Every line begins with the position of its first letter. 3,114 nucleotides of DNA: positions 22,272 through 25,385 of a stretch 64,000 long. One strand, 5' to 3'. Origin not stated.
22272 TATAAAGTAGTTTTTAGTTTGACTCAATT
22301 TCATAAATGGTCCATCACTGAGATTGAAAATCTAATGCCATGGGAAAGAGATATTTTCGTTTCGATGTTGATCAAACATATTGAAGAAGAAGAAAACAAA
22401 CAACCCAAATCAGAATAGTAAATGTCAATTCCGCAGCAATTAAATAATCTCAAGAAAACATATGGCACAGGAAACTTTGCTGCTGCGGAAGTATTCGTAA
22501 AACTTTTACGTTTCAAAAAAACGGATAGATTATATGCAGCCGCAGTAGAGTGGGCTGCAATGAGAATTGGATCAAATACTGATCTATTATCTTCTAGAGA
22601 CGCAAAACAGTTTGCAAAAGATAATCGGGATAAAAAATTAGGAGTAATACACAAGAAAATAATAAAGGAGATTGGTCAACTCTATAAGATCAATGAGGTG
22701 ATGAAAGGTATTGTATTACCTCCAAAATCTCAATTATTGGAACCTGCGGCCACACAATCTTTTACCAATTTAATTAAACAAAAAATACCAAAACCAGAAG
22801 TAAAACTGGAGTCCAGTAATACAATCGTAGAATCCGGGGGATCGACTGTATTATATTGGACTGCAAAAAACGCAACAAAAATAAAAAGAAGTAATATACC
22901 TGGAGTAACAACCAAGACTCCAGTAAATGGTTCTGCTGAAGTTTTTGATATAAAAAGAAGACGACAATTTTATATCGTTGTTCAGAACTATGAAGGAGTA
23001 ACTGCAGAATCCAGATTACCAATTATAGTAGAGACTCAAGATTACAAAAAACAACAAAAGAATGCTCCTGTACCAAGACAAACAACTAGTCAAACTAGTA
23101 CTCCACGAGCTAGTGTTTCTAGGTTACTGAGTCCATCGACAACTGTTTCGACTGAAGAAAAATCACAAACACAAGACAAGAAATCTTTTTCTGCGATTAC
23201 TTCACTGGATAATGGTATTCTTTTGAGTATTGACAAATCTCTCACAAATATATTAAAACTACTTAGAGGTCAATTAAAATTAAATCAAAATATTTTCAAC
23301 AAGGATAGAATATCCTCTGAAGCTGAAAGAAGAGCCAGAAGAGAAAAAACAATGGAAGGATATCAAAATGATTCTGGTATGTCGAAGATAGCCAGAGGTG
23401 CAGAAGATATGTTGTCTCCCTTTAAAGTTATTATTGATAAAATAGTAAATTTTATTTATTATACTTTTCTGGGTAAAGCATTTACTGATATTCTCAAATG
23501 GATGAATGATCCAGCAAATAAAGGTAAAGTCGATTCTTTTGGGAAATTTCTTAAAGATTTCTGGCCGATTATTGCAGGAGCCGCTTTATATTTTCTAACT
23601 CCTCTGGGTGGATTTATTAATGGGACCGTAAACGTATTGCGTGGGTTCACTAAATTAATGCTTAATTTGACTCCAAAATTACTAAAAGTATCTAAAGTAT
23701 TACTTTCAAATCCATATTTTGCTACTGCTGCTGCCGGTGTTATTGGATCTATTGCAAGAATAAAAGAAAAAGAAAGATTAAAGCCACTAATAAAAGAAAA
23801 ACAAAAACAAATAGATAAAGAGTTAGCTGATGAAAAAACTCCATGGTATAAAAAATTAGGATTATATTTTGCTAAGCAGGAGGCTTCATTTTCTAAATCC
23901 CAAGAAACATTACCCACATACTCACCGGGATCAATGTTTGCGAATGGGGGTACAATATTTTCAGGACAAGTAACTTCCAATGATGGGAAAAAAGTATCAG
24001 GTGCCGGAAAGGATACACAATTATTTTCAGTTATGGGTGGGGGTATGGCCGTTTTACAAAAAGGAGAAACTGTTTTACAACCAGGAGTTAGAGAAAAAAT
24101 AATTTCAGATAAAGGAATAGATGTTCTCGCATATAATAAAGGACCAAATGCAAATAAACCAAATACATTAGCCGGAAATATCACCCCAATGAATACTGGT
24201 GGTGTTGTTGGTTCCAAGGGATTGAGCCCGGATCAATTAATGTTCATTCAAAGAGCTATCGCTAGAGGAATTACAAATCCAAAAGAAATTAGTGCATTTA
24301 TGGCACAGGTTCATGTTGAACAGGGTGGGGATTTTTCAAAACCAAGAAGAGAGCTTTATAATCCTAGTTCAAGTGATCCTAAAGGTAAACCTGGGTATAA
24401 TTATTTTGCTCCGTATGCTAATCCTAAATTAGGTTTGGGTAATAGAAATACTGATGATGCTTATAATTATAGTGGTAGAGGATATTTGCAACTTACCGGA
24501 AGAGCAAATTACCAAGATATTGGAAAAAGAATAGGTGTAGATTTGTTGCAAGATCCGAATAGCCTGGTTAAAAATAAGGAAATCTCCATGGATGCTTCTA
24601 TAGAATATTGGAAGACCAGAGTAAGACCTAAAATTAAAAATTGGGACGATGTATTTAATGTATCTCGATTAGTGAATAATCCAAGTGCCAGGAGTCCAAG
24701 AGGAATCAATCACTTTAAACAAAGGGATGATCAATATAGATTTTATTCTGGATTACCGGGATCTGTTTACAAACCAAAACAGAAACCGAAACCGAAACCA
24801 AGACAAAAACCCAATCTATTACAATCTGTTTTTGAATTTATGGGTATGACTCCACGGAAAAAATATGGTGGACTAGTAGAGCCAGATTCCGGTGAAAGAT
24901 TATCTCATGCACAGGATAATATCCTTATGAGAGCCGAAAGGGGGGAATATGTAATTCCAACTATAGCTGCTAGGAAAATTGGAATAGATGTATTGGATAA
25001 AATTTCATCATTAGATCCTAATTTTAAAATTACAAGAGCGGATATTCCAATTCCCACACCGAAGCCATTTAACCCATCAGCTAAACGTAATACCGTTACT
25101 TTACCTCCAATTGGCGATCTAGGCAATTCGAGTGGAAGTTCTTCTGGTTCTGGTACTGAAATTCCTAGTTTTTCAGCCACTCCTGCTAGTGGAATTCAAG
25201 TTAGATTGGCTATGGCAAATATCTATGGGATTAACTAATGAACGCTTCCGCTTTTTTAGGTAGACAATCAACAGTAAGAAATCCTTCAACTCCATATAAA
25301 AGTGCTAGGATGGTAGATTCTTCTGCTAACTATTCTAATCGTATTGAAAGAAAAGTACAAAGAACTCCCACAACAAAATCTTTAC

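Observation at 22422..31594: Cell-wall-lytic domains (GH19-like, SLT, M23) sit on two giant tape-measure-like tail proteins while the gp5-like spike lacks a lysozyme domain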

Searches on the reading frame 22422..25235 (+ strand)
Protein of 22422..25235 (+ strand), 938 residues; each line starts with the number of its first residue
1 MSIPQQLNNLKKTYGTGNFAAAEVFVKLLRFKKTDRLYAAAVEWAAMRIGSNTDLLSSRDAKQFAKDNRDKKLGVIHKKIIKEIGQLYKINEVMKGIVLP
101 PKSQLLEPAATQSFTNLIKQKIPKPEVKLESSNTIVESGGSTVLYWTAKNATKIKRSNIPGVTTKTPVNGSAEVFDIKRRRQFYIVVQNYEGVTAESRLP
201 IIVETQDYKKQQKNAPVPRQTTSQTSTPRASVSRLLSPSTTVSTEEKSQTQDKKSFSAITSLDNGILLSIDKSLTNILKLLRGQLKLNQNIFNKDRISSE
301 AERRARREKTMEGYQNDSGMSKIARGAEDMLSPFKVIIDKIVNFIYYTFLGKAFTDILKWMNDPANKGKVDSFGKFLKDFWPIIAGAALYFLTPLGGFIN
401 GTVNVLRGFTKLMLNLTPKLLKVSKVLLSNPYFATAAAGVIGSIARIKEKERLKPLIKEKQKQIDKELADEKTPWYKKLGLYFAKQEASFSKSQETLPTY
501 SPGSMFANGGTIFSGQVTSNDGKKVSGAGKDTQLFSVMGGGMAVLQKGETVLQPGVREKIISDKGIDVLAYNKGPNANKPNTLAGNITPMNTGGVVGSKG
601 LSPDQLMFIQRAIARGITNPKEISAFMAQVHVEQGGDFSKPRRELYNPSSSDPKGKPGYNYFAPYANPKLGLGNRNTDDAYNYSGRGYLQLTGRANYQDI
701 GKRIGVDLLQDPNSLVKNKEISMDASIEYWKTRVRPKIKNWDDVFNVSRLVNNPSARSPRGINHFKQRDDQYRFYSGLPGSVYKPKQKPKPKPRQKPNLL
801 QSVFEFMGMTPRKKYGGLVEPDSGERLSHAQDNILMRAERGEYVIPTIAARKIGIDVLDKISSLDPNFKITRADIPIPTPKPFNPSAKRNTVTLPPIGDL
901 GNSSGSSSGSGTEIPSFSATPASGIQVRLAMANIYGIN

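Call 7: search_protein_families(library=pfam, proteins=[window:22422-25235:+], max_evalue=0.01)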
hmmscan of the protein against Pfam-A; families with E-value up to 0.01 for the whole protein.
window:22422-25235:+ (938 aa): 1 family
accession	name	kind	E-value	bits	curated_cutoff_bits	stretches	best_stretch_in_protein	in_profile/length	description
PF00182.24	Glyco_hydro_19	-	7e-11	42.8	25.5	1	618-739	48-163/232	Chitinase class I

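Call 8: search_protein_families(library=phrogs, proteins=[window:22422-25235:+], max_evalue=0.001)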
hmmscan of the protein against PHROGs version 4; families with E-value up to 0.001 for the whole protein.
window:22422-25235:+ (938 aa): 7 families
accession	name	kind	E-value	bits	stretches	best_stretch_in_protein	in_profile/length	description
phrog_35029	-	unknown function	7.8e-32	111.3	1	207-598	81-432/853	-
phrog_181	-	lysis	4.8e-24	86.3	1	601-768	347-519/769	endolysin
phrog_26317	-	unknown function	2.1e-13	51.3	1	672-753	18-98/119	-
phrog_9506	-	lysis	1e-11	46.1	1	614-761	33-178/330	endolysin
phrog_14712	-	moron, auxiliary metabolic gene and host takeover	1.1e-05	25.8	1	615-772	36-180/322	chitinase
phrog_1519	-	lysis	4e-05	23.9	1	669-772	268-373/502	endolysin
phrog_34417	-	unknown function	8.8e-05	22.8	1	670-772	78-188/326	-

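Call 10: search_dna_similar(query=window:22422-25235:+, collection=phages, mode=protein, max_rows=30)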
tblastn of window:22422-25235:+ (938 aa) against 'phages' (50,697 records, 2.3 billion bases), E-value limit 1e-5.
Records with a match: 601; places in all: 601; records where one place covers at least 80% of the query: 2.
Best place of each record, by identity: 95-99% 2; <60% 599.
By first word of the organism name: Pseudomonas 314; Gordonia 61; Klebsiella 33; Erwinia 30; Escherichia 23; Salmonella 22; Xanthomonas 17; Aeromonas 14; Synechococcus 12; Ralstonia 8; and 28 more.
By host as written in the record: Pseudomonas aeruginosa 122; Pseudomonas aeruginosa PAO1 84; - 48; Gordonia terrae 3612 46; Pseudomonas sp. 28; Erwinia amylovora 17; Klebsiella pneumoniae 12; Xanthomonas oryzae pv. oryzae 10; and 129 more.
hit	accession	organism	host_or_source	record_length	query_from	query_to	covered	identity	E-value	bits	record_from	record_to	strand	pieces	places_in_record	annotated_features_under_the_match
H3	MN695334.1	Synechococcus phage B3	Synechoccus sp.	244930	1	938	100%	98.3%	0e+0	1778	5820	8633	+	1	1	hypothetical protein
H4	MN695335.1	Synechococcus phage B23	Synechoccus sp.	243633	1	938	100%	98.0%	0e+0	1779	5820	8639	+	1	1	hypothetical protein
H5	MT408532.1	Synechococcus phage SynMITS9220M01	Synechococcus sp. MIT S9220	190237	267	532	28%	28.1%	3e-16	90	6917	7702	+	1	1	hypothetical protein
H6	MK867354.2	Synechococcus phage S-SCSM1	Synechococcus sp. WH 7803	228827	234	471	25%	29.6%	9e-14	82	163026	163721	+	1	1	lysozyme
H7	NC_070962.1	Synechococcus phage S-SCSM1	Synechococcus sp. WH 7803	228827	234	471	25%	29.6%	9e-14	82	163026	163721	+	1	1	endolysin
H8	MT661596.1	Proteus phage 10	Proteus mirabilis 3b10_21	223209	510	752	26%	26.6%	1e-12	79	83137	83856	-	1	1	hypothetical protein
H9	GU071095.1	Synechococcus phage S-SM2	Synechococcus sp. WH8017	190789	252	447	21%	32.2%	4e-14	83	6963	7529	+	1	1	putative bacteriophage-related transmembrane protein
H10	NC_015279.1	Synechococcus phage S-SM2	Synechococcus sp. WH8017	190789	252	447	21%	32.2%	4e-14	83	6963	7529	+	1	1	putative bacteriophage-related transmembrane protein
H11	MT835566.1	Bacteriophage sp.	human fecal samples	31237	563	768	22%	29.9%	2e-9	68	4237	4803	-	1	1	record has no annotation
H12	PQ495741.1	Aeromonas phage PhAER-4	Aeromonas sp.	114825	617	772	17%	36.6%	6e-12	76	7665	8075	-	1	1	hypothetical protein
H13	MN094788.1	Achromobacter phage Motura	Achromobacter animicus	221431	599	775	19%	31.5%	9e-14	82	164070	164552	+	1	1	chitinase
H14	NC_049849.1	Achromobacter phage Motura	Achromobacter animicus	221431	599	775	19%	31.5%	9e-14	82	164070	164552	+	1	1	endolysin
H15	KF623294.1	Erwinia phage PhiEaH1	Erwinia amylovora B0.1960 (NCAIM, ...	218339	612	773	17%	34.3%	3e-9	67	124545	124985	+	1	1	glycoside hydrolase family protein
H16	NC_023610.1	Erwinia phage PhiEaH1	Erwinia amylovora B0.1960 (NCAIM, ...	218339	612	773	17%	34.3%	3e-9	67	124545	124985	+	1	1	tail fiber protein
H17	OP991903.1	Erwinia phage vB_Ea277G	Erwinia amylovora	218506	612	773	17%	34.3%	3e-9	67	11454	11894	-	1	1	hypothetical protein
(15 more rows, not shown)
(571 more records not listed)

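Call 13: get_annotated_region(hit=H10, flank=9000)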
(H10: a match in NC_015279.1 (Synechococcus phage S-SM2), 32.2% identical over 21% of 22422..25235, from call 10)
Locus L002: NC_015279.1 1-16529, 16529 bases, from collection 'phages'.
description: Synechococcus phage S-SM2, complete genome.
organism: Synechococcus phage S-SM2 (NCBI taxid 444860)
taxonomy: Viruses; Duplodnaviria; Heunggongvirae; Uroviricota; Caudoviricetes; Kyanoviridae; Nilusvirus; Nilusvirus ssm2
host: Synechococcus sp. WH8017; source: -; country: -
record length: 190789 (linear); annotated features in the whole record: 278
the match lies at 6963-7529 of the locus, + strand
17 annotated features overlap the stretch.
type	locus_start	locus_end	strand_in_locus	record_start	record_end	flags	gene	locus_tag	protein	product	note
CDS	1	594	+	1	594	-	gp59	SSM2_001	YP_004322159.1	DNA helicase loader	T4-LIKE GC: 3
CDS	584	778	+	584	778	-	-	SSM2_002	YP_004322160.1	hypothetical protein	T4-LIKE GC: 1150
CDS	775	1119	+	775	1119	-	-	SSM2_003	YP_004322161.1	DUF1825 domain-containing protein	T4-LIKE GC: 4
CDS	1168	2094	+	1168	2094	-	gp32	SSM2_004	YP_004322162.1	ssDNA binding protein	T4-LIKE GC: 5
CDS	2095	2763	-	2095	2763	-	gp53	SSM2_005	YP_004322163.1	baseplate wedge subunit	T4-LIKE GC: 6; similar to Synechococcus phage S-SM1 protein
CDS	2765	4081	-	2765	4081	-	-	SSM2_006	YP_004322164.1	T4-like baseplate tail tube cap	T4-LIKE GC: 1152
CDS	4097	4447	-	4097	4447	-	-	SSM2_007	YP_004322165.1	hypothetical protein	T4-LIKE GC: 8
CDS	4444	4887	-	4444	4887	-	gp4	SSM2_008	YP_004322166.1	head closure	T4-LIKE GC: 9; similar to Synechococcus phage S-SM1 protein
CDS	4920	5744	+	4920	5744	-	-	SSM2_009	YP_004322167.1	hypothetical protein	T4-LIKE GC: 10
CDS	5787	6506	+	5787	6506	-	gp26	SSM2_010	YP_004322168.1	baseplate hub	T4-LIKE GC: 11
CDS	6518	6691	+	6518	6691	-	-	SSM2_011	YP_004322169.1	baseplate hub assembly catalyst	T4-LIKE GC: 1153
CDS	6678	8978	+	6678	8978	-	-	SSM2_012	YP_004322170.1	putative bacteriophage-related transmembrane protein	T4-LIKE GC: 1154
CDS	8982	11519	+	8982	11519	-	-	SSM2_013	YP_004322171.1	transglycosylase domain-containing protein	T4-LIKE GC: 1155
CDS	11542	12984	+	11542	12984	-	-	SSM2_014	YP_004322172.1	tail protein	T4-LIKE GC: 15; similar to Synechococcus phage S-SM1 protein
CDS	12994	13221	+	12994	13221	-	-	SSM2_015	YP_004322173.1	CP12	T4-LIKE GC: 337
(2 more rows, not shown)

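Call 14: get_annotated_region(hit=H7, flank=9000)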
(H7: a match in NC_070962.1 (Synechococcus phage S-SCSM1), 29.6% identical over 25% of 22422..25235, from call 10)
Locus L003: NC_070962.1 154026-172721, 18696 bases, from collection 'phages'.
description: Synechococcus phage S-SCSM1, complete genome.
organism: Synechococcus phage S-SCSM1 (NCBI taxid 2588487)
taxonomy: Viruses; Duplodnaviria; Heunggongvirae; Uroviricota; Caudoviricetes; Kyanoviridae; Zhoulongquanvirus; Zhoulongquanvirus esscess
host: Synechococcus sp. WH 7803; source: -; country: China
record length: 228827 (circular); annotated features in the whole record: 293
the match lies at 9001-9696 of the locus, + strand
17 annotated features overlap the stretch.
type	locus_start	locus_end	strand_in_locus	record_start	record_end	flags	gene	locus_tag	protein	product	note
CDS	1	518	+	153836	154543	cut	-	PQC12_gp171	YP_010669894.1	hypothetical protein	-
CDS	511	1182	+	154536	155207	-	-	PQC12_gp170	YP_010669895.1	CRISPR/Cas system associated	CRISPR/Cas system-associated protein Cas4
CDS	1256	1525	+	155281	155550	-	-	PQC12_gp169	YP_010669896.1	late promoter transcriptional regulator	-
CDS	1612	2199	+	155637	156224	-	-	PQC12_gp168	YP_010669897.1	DNA helicase loader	-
CDS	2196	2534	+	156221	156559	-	-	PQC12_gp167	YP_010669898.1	hypothetical protein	-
CDS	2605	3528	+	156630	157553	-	-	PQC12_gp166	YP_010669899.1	ssDNA binding protein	-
CDS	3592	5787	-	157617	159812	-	-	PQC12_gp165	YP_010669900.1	baseplate tail tube cap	baseplate wedge subunit (virion protein)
CDS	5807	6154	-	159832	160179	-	-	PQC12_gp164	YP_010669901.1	terminal DNA protecting protein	-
CDS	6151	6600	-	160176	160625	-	-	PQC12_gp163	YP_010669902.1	head closure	-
CDS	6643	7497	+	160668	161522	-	-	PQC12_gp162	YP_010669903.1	tail tube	tail tube protein (virion protein)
CDS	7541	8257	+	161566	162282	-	-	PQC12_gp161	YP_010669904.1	baseplate hub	-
CDS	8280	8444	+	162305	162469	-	-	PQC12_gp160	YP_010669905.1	baseplate hub assembly catalyst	-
CDS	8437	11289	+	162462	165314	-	-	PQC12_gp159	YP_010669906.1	endolysin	lysozym (virion protein)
CDS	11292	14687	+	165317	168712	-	-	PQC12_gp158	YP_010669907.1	tail length tape measure protein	D-alanyl-D-alanine carboxypeptidase (virion protein)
CDS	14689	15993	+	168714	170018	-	-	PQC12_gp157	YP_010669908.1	tail protein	-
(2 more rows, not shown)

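Call 24: search_protein_families(library=pfam, proteins=[L002:6678-8975:+, L002:8982-11516:+], max_evalue=0.001)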
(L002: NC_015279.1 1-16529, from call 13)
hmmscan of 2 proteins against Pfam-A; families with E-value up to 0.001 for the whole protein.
L002:6678-8975:+ (766 aa): 0 families

L002:8982-11516:+ (845 aa): 0 families

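Call 25: search_protein_families(library=pfam, proteins=[L003:8437-11286:+, L003:11292-14684:+, L002:13221-15065:+], max_evalue=0.001)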
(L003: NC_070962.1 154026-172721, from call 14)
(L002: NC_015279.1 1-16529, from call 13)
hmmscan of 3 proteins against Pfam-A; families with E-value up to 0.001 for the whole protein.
L003:8437-11286:+ (950 aa): 1 family
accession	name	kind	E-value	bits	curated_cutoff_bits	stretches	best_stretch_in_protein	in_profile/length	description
PF01832.25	Glucosaminidase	-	5.8e-12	46.8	30.2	1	697-816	4-120/123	Mannosyl-glycoprotein endo-beta-N-acetylglucosaminidase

L003:11292-14684:+ (1131 aa): 1 family
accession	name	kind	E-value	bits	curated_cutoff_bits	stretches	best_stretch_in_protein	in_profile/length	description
PF02557.22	VanY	-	1.6e-10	41.3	25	1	827-901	3-88/132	D-alanyl-D-alanine carboxypeptidase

L002:13221-15065:+ (615 aa): 3 families
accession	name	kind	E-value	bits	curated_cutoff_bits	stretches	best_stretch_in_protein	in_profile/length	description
PF04513.17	Baculo_PEP_C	-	3.4e-07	30.8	38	0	457-509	59-111/140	Baculovirus polyhedron envelope protein, PEP, C terminus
PF06714.17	Gp5_OB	-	5.2e-06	27.2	25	1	63-131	11-79/144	Gp5 N-terminal OB domain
PF05531.17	NPV_P10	-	0.00079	20.3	29.8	0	294-338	16-66/75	Nucleopolyhedrovirus P10 protein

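Call 62: search_protein_families(library=pfam, alignment_id=A3, max_evalue=0.0001)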
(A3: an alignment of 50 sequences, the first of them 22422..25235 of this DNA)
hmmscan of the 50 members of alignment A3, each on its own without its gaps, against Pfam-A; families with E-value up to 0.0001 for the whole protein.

A. member 1, window:22422-25235:+ (938 aa): 1 family
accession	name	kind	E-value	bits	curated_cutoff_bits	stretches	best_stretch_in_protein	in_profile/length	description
PF00182.24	Glyco_hydro_19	-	7e-11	42.8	25.5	1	618-739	48-163/232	Chitinase class I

B. families by the number of members that match (of 50 scanned): 5 families
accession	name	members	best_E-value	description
PF00182.24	Glyco_hydro_19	5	9.8e-14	Chitinase class I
PF00959.24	Phage_lysozyme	5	1.6e-10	Phage lysozyme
PF18013.6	Phage_lysozyme2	4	6.7e-29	Phage tail lysozyme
PF07486.17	Hydrolase_2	2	7.5e-08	Cell Wall Hydrolase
PF01832.25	Glucosaminidase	1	1.4e-06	Mannosyl-glycoprotein endo-beta-N-acetylglucosaminidase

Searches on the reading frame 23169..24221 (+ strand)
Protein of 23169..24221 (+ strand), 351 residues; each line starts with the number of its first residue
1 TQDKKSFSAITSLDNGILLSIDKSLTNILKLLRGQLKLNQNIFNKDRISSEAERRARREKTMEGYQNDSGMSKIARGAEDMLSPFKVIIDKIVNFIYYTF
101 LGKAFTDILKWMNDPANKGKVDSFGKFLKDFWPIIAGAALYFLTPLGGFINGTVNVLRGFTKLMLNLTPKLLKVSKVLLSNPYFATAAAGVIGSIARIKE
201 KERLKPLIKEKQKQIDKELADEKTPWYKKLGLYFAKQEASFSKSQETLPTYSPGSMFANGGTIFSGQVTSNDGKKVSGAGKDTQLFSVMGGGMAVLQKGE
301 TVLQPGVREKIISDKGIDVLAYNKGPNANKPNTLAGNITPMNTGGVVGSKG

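Call 102: search_protein_representatives(protein=window:23169-24221:+)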
Query: 351 residues. Proteins with E-value up to 0.001 (for the whole library): 803; up to 1e-10: 539; up to 1e-30: 72. The best 150 are listed.
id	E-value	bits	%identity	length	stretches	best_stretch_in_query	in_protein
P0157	3.0e-98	345.6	54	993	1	11-349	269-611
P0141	8.6e-97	340.8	56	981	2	11-349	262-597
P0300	2.6e-96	339.3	51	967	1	12-349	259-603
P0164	1.0e-76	274.8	54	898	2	7-169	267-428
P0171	1.5e-74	267.7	61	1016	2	11-167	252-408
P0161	1.5e-70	254.5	50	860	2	10-167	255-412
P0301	4.6e-69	249.7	56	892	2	11-168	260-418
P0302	2.7e-65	237.3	50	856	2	4-165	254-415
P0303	2.5e-59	217.7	42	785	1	4-348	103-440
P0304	5.6e-59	216.5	42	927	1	3-349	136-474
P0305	3.9e-55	203.9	39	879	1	20-351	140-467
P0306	4.5e-55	203.7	42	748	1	15-349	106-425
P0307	2.2e-54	201.4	44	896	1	14-350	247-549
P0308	2.3e-54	201.4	45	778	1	23-333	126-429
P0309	4.6e-54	200.4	42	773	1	12-350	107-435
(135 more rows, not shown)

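Call 106: search_protein_families(library=pfam, alignment_id=A7, max_evalue=0.0001)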
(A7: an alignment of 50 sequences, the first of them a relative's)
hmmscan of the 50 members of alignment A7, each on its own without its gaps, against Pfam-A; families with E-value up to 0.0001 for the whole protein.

A. member 1, P0303 (785 aa): 1 family
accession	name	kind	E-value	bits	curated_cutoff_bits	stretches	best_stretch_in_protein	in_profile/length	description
PF00959.24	Phage_lysozyme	-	7e-09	36.5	22.3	1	488-595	9-105/125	Phage lysozyme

B. families by the number of members that match (of 50 scanned): 9 families
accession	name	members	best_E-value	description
PF18013.6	Phage_lysozyme2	3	3.8e-29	Phage tail lysozyme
PF00959.24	Phage_lysozyme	3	1.8e-10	Phage lysozyme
PF00182.24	Glyco_hydro_19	2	2.5e-14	Chitinase class I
PF08291.16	Peptidase_M15_3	2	2e-05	Peptidase M15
PF13365.12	Trypsin_2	1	3.2e-16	Trypsin-like peptidase domain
PF13529.12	Peptidase_C39_2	1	1.4e-12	Peptidase_C39 like family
PF01129.24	ART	1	8e-09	NAD:arginine ADP-ribosyltransferase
PF01832.25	Glucosaminidase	1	2.4e-05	Mannosyl-glycoprotein endo-beta-N-acetylglucosaminidase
PF00089.32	Trypsin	1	8.4e-05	Trypsin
